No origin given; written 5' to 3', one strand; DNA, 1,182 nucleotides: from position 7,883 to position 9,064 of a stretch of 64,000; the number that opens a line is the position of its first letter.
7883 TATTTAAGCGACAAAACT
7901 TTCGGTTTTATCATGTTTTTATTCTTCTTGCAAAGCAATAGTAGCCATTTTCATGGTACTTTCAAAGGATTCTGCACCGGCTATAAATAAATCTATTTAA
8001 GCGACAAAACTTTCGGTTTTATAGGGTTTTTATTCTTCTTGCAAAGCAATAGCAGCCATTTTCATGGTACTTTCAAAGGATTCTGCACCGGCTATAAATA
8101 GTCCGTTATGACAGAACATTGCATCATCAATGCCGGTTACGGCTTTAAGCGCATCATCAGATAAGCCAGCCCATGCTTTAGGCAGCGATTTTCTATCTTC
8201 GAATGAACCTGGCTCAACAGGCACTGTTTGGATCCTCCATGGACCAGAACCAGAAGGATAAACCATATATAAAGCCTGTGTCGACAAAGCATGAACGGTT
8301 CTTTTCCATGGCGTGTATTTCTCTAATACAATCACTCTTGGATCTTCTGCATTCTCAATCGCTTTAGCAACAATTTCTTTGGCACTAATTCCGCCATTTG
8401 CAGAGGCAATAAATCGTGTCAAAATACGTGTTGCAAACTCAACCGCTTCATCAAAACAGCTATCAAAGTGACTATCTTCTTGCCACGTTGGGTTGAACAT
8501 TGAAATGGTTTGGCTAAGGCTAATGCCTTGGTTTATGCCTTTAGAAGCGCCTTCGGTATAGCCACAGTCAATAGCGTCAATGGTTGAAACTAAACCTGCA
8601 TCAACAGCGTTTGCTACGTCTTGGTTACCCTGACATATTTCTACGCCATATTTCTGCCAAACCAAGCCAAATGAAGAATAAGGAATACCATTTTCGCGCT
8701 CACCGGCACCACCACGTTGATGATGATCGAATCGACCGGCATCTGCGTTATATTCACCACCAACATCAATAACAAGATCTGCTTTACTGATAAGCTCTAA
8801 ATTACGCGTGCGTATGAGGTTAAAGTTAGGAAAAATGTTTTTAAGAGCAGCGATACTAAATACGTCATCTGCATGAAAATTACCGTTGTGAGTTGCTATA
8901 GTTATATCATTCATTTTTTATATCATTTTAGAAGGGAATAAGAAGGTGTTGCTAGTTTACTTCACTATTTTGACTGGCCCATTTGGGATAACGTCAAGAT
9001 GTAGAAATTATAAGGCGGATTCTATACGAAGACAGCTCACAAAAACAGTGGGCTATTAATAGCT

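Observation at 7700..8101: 110-bp tandem triplication made of a gene's own 3' coding end plus a short spacer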

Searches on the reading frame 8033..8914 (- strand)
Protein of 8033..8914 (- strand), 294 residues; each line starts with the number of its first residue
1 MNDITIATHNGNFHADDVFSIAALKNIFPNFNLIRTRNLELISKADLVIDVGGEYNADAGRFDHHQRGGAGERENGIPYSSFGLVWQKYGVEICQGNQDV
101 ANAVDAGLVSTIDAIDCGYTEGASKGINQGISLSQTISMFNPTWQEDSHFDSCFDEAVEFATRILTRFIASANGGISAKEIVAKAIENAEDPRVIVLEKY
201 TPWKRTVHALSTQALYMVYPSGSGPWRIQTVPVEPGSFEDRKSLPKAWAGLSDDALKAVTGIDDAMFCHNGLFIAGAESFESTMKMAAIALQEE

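Call 6: find_encoding_contigs(protein=window:8033-8914:-, flank=10000, max_places=10)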
Protein window:8033-8914:- (294 aa): 3 contigs read that carry it; 1 place shown.
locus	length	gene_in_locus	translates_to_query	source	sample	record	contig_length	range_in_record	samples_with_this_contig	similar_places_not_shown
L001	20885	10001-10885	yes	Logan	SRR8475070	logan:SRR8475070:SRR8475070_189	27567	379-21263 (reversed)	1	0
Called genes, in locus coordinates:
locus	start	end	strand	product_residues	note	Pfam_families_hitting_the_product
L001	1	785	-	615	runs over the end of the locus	PF00082:Peptidase_S8, PF02225:PA, PF00082:Peptidase_S8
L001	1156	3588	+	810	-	PF00082:Peptidase_S8, PF02225:PA, PF00082:Peptidase_S8, PF04151:PPC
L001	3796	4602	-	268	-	PF00551:Formyl_trans_N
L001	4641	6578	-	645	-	PF02129:Peptidase_S15, PF00561:Abhydrolase_1, PF01738:DLH (weak), PF12697:Abhydrolase_6 (weak), PF20434:BD-FAE, PF00326:Peptidase_S9, PF00756:Esterase (weak), PF03959:FSH1 (weak), +4 more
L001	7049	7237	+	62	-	PF11127:YgaP-like_TM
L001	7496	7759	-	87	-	-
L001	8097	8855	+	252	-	PF00497:SBP_bac_3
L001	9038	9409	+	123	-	PF00903:Glyoxalase (faint)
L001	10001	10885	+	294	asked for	PF03690:MYG1_exonuc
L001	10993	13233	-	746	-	PF13428:TPR_14 (faint), PF13432:TPR_16 (faint), PF07719:TPR_2 (faint), PF13431:TPR_17 (faint), PF14559:TPR_19 (faint), PF12895:ANAPC3 (faint)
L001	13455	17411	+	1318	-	PF08447:PAS_3, PF00989:PAS, PF08448:PAS_4, PF13426:PAS_9, PF08447:PAS_3, PF10114:PocR, PF00989:PAS, PF13426:PAS_9, +3 more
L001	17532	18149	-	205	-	PF01810:LysE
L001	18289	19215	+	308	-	PF00126:HTH_1, PF03466:LysR_substrate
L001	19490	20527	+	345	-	PF00144:Beta-lactamase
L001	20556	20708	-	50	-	-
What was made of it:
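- On CRISPR array: No cas genes are among the neighbours (call 6).
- On Diversity-generating retroelement (TR/VR): No RT among the Pfam-annotated neighbours (call 6).
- No reverse transcriptase is among the neighbours (call 6).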

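Call 8: search_protein_families(library=pfam, proteins=[window:8033-8914:-])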
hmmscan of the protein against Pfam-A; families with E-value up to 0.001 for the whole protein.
window:8033-8914:- (294 aa): 1 family
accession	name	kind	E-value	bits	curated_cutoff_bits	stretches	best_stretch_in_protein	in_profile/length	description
PF03690.18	MYG1_exonuc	-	1.2e-80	272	22.1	1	5-291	1-318/318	Uncharacterised protein family (UPF0160)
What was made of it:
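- Checked: The gene is a MYG1/UPF0160 family member (PF03690, E=1e-80, call 8) on the minus strand at 8030-8914.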

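Call 11: find_related_loci(query=window:8033-8914:-, collection=genome_contigs, flank=10000)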
Query window:8033-8914:- (294 aa) in genome_contigs; peptide patterns used: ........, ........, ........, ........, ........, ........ (x = any residue, [..] = any of these).
436 stretches matched a pattern; 371 encode a relative of the query (tblastn E <= 1e-3); the best 80 are kept; 80 distinct loci.
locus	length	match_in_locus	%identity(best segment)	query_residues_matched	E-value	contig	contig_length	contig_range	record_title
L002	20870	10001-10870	90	1-294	0e+0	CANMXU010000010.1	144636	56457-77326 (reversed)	uncultured Alteromonadaceae bacterium isolate N2-207-Z.fasta genome assembly, contig: NODE_10, whole genome shotgun sequ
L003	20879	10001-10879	88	1-293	0e+0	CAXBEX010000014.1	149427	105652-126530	MAG TPA_asm: uncultured Colwellia sp. isolate ERR2762171_concoct_228 genome assembly, contig: ERZ3422408.157, whole geno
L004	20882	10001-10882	87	1-294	4e-180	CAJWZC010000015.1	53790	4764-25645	MAG TPA_asm: uncultured Colwellia sp. isolate ERR599125_bin.16_MetaBAT_v2.12.1_MAG genome assembly, contig: NODE_66_leng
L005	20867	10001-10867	89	1-293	3e-179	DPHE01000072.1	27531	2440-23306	MAG TPA_asm: Colwellia sp. isolate UBA8680 contig_2322, whole genome shotgun sequence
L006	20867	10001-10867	88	1-293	2e-177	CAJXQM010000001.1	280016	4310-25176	MAG TPA_asm: uncultured Colwellia sp. isolate SRR3933376_bin.5_MetaBAT_v2.12.1_MAG genome assembly, contig: NODE_11_leng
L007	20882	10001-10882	86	1-294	2e-176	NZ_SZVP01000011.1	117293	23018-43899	Colwellia ponticola strain OISW-25 contig11, whole genome shotgun sequence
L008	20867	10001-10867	87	1-293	2e-176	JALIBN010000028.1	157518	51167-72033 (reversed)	MAG: Pseudomonadota bacterium isolate MAG-71 FT_SA74731_FT_SPN01265_5_length_157518_cov_11, whole genome shotgun sequenc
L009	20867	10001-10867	87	1-293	3e-176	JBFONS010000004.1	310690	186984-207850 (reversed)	Colwelliaceae bacterium BS250 NODE_4_length_310690_cov_10.539973_pilon, whole genome shotgun sequence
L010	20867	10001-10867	87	1-293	2e-176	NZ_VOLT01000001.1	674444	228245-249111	Colwellia demingiae strain ACAM 459 NODE_1_length_674444_cov_118.14, whole genome shotgun sequence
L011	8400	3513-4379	86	1-293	6e-176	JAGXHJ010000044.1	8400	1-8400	MAG: Methylophaga sp. isolate LH_M6 k141_554323, whole genome shotgun sequence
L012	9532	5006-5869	87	1-292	1e-175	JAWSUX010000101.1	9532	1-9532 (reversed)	MAG: Colwellia sp. isolate BHT04_PHB_gam2 A6P3HB_contig_629, whole genome shotgun sequence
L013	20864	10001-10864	87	1-292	1e-175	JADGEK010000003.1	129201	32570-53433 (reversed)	MAG: Gammaproteobacteria bacterium isolate BB34 NODE_113_length_129201_cov_15.266975, whole genome shotgun sequence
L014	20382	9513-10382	86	1-294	1e-175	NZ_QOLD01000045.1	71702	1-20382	Candidatus Colwellia aromaticivorans strain Bin11-node4 NODE_200_length_71702_cov_32.3483_ID_617419, whole genome shotgu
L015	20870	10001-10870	86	1-294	3e-175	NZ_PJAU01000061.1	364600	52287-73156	Colwellia sp. 75C3 contig6, whole genome shotgun sequence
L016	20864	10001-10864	86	1-292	8e-175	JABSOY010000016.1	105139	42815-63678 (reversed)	MAG: Colwellia sp. isolate DT_20 DT-Colwellia-4_scaffold_17, whole genome shotgun sequence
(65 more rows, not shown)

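Call 23: list_cluster_members(proteins=[window:8033-8914:-, window:5460-7697:+])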
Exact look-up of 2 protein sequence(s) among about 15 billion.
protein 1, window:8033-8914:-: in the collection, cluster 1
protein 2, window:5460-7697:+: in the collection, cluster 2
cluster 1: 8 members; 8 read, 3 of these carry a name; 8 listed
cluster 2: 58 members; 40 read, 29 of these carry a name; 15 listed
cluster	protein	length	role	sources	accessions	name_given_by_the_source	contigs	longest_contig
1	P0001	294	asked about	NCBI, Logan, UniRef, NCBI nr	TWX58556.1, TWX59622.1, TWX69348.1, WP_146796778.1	MYG1 family protein [Colwellia hornerae] | MYG1 family protein n=1 Tax=Colwellia hornerae TaxID=89402 RepID=A0A5C6QL29_9GAMM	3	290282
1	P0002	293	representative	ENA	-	-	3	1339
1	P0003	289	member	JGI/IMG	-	uncharacterized UPF0160 family protein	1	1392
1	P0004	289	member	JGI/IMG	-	uncharacterized UPF0160 family protein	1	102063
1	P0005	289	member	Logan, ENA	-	-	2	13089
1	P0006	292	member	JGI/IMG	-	-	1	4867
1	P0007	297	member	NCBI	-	-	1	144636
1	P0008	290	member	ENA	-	-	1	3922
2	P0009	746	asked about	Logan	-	-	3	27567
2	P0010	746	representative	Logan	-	-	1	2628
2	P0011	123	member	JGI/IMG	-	hypothetical protein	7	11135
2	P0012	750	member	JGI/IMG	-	TolB-like protein/Tfp pilus assembly protein PilF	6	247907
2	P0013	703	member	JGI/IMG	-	TolB-like protein/Tfp pilus assembly protein PilF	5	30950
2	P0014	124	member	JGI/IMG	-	hypothetical protein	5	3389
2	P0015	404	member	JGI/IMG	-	adenylate cyclase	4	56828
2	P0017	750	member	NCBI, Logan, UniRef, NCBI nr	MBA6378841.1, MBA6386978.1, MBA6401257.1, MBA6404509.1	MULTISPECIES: hypothetical protein [unclassified Colwellia] | hypothetical protein n=1 Tax=unclassified Colwellia TaxID=196834 RepID=UPI0015F396E3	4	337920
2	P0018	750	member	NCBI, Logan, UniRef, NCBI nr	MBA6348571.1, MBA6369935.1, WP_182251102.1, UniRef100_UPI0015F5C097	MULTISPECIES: hypothetical protein [unclassified Colwellia] | hypothetical protein n=1 Tax=unclassified Colwellia TaxID=196834 RepID=UPI0015F5C097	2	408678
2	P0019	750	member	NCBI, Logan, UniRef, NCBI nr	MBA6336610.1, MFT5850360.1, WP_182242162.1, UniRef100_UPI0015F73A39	hypothetical protein H4J57_05265 [Colwellia sp. BRX8-7] | hypothetical protein n=1 Tax=Colwellia sp. BRX8-7 TaxID=2759833 RepID=UPI0015F73A39 | hypothetical protein [Colwellia sp. BRX8-7]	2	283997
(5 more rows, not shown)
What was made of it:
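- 8030..8914 (-): MYG1/UPF0160-family gene (294 aa). Its intact 3' end is copy 1 of the repeat. Exact protein = WP_146796778.1, MYG1 family protein of Colwellia hornerae (call 23).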

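Call 24: find_encoding_contigs(protein=P0017, flank=4000, max_places=6)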
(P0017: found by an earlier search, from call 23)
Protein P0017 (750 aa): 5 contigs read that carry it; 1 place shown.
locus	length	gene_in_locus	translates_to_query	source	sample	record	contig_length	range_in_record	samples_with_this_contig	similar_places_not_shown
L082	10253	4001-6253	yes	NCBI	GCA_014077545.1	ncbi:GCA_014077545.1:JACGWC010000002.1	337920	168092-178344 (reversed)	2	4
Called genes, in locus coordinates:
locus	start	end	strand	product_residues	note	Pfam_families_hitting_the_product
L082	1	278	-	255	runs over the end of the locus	PF00702:Hydrolase, PF13419:HAD_2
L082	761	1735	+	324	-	-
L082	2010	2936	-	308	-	PF00126:HTH_1, PF03466:LysR_substrate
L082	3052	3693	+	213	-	PF01810:LysE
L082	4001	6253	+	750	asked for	PF13428:TPR_14 (faint), PF13431:TPR_17 (faint), PF14559:TPR_19 (faint)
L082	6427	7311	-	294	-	PF03690:MYG1_exonuc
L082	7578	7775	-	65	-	PF14255:Zn_ribbon_21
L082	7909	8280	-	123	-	PF00903:Glyoxalase (faint)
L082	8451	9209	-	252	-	PF00497:SBP_bac_3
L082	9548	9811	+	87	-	-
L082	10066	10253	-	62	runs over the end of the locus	PF11127:YgaP-like_TM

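Call 25: find_encoding_contigs(protein=P0018, flank=4000, max_places=6)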
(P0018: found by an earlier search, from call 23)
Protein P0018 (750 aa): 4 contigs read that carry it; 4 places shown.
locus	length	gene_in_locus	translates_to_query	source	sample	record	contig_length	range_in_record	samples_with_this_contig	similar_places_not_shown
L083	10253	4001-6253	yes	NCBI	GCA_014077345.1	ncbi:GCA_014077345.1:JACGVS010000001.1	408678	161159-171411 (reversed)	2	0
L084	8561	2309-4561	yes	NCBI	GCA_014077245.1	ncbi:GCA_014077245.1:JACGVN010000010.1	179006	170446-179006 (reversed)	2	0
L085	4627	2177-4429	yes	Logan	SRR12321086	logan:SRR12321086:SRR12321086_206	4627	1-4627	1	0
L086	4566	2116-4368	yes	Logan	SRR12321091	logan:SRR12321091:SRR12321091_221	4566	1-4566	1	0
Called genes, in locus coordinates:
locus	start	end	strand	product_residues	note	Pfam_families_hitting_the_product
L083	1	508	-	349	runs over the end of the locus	PF11871:DUF3391, PF13487:HD_5, PF01966:HD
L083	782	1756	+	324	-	-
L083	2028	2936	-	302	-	PF00126:HTH_1, PF03466:LysR_substrate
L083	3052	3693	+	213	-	PF01810:LysE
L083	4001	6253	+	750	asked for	PF13428:TPR_14 (faint), PF13431:TPR_17 (faint), PF14559:TPR_19 (faint)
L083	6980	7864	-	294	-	PF03690:MYG1_exonuc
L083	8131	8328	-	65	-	PF14255:Zn_ribbon_21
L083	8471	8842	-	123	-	PF00903:Glyoxalase (faint)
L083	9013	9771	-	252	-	PF00497:SBP_bac_3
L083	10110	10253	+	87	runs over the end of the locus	-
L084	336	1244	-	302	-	PF00126:HTH_1, PF03466:LysR_substrate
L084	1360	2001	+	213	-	PF01810:LysE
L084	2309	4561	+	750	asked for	PF13428:TPR_14 (faint), PF13431:TPR_17 (faint), PF14559:TPR_19 (faint)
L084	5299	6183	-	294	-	PF03690:MYG1_exonuc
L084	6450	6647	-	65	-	PF14255:Zn_ribbon_21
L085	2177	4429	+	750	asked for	PF13428:TPR_14 (faint), PF13431:TPR_17 (faint), PF14559:TPR_19 (faint)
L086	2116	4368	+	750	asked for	PF13428:TPR_14 (faint), PF13431:TPR_17 (faint), PF14559:TPR_19 (faint)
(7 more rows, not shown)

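Call 30: find_encoding_contigs(protein=P0019, flank=4000, max_places=6)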
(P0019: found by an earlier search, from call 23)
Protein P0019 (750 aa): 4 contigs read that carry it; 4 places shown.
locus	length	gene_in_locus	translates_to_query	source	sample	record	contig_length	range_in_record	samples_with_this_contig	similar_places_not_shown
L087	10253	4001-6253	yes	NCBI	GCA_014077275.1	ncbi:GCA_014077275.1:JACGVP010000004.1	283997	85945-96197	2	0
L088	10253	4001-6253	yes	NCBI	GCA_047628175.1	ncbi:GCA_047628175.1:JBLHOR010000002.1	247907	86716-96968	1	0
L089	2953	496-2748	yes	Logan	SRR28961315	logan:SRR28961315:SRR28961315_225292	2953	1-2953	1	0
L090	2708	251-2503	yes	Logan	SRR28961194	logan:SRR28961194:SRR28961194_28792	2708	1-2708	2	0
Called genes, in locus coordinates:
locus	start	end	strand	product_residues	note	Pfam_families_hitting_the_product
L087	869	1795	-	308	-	PF00126:HTH_1, PF03466:LysR_substrate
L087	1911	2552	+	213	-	PF01810:LysE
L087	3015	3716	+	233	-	PF00754:F5_F8_type_C (weak), PF07589:PEP_exosort_dom (weak)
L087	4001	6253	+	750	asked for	PF13428:TPR_14 (faint), PF13431:TPR_17 (faint), PF14559:TPR_19 (faint)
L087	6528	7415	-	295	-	PF03690:MYG1_exonuc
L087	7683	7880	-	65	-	PF14255:Zn_ribbon_21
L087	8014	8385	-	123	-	PF00903:Glyoxalase (faint)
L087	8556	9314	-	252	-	PF00497:SBP_bac_3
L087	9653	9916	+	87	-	-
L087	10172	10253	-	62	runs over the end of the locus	PF11127:YgaP-like_TM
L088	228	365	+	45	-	-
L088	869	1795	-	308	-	PF00126:HTH_1, PF03466:LysR_substrate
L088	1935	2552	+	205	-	PF01810:LysE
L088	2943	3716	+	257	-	PF00754:F5_F8_type_C (weak), PF07589:PEP_exosort_dom (weak)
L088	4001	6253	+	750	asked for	PF13428:TPR_14 (faint), PF13431:TPR_17 (faint), PF14559:TPR_19 (faint)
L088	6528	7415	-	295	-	PF03690:MYG1_exonuc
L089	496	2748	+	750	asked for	PF13428:TPR_14 (faint), PF13431:TPR_17 (faint), PF14559:TPR_19 (faint)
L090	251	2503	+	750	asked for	PF13428:TPR_14 (faint), PF13431:TPR_17 (faint), PF14559:TPR_19 (faint)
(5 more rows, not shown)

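Call 31: find_encoding_contigs(protein=P0012, flank=4000, max_places=8)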
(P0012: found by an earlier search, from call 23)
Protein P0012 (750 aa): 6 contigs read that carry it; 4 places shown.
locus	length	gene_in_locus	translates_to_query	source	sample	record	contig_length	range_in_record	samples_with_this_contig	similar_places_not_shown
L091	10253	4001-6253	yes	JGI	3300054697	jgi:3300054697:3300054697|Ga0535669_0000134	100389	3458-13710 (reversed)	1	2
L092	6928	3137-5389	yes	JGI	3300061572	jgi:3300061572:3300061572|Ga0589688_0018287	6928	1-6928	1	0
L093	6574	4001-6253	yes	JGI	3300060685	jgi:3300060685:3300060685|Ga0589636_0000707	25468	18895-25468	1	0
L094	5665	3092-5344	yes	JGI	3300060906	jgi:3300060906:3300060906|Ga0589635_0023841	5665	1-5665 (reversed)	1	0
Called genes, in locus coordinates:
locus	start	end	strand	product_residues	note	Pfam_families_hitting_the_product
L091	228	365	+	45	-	-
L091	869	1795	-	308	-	PF00126:HTH_1, PF03466:LysR_substrate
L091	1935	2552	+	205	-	PF01810:LysE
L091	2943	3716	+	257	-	PF00754:F5_F8_type_C (weak), PF07589:PEP_exosort_dom (weak)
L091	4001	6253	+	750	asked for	PF13428:TPR_14 (faint), PF13431:TPR_17 (faint), PF14559:TPR_19 (faint)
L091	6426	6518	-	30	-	-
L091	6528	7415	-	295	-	PF03690:MYG1_exonuc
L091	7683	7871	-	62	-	PF14255:Zn_ribbon_21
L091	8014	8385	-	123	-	PF00903:Glyoxalase (faint)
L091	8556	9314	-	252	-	PF00497:SBP_bac_3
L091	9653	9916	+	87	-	-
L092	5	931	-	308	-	PF00126:HTH_1, PF03466:LysR_substrate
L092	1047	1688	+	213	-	PF01810:LysE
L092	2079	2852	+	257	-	PF00754:F5_F8_type_C (weak), PF07589:PEP_exosort_dom (weak)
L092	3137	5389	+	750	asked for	PF13428:TPR_14 (faint), PF13431:TPR_17 (faint), PF14559:TPR_19 (faint)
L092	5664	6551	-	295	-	PF03690:MYG1_exonuc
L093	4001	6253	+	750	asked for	PF13428:TPR_14 (faint), PF13431:TPR_17 (faint), PF14559:TPR_19 (faint)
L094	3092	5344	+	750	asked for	PF13428:TPR_14 (faint), PF13431:TPR_17 (faint), PF14559:TPR_19 (faint)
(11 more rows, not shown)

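Call 39: find_encoding_contigs(protein=P0004, flank=4000, max_places=6)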
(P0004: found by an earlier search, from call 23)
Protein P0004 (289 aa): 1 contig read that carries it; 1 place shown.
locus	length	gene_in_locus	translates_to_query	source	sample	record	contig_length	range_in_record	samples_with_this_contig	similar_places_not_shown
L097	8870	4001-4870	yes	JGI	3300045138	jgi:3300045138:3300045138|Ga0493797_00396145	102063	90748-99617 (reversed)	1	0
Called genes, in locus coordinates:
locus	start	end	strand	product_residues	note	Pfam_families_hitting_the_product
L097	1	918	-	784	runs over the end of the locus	PF01433:Peptidase_M1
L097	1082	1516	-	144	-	PF01475:FUR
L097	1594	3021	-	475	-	PF00497:SBP_bac_3 (weak)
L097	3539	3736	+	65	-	PF14255:Zn_ribbon_21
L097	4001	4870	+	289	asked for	PF03690:MYG1_exonuc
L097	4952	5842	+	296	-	PF12146:Hydrolase_4, PF00561:Abhydrolase_1 (weak)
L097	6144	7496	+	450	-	PF13167:GTP-bdg_N, PF16360:GTP-bdg_M, PF01926:MMR_HSR1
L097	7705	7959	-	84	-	PF11730:DUF3297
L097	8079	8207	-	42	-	-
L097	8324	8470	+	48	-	-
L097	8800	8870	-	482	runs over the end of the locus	PF01494:FAD_binding_3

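Call 40: find_encoding_contigs(protein=P0005, flank=4000, max_places=6)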
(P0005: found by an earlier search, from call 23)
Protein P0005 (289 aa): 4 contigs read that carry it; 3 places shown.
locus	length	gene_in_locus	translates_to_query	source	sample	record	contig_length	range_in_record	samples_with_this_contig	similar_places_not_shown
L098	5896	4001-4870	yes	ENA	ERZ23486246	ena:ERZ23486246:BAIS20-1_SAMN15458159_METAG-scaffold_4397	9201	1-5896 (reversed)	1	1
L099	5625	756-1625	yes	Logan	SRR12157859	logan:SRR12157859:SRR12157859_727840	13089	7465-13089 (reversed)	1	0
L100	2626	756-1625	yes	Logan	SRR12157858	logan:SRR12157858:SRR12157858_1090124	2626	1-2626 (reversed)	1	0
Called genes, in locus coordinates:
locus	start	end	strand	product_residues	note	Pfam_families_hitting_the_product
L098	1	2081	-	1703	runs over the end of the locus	PF00989:PAS (weak), PF13188:PAS_8, PF13426:PAS_9, PF00989:PAS (weak), PF00512:HisKA, PF02518:HATPase_c, PF00072:Response_reg, PF01627:Hpt, +2 more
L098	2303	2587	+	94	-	PF01527:HTH_Tnp_1 (faint)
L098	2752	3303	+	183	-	PF13565:HTH_32 (weak), PF00665:rve (weak)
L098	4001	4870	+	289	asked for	PF03690:MYG1_exonuc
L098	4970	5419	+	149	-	PF14567:SUKH_5, PF09346:SMI1_KNR4, PF14568:SUKH_6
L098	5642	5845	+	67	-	-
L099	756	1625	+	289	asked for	PF03690:MYG1_exonuc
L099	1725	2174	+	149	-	PF14567:SUKH_5, PF09346:SMI1_KNR4, PF14568:SUKH_6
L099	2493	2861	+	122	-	PF00106:adh_short, PF13561:adh_short_C2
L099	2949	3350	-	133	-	PF13279:4HBT_2, PF03061:4HBT (faint)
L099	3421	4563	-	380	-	PF01073:3Beta_HSD, PF01370:Epimerase, PF02719:Polysacc_synt_2, PF04321:RmlD_sub_bind, PF05368:NmrA (weak), PF13460:NAD_binding_10, PF16363:GDP_Man_Dehyd, PF07993:NAD_binding_4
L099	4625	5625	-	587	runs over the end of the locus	PF00501:AMP-binding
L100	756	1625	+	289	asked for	PF03690:MYG1_exonuc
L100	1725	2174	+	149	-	PF14567:SUKH_5, PF09346:SMI1_KNR4, PF14568:SUKH_6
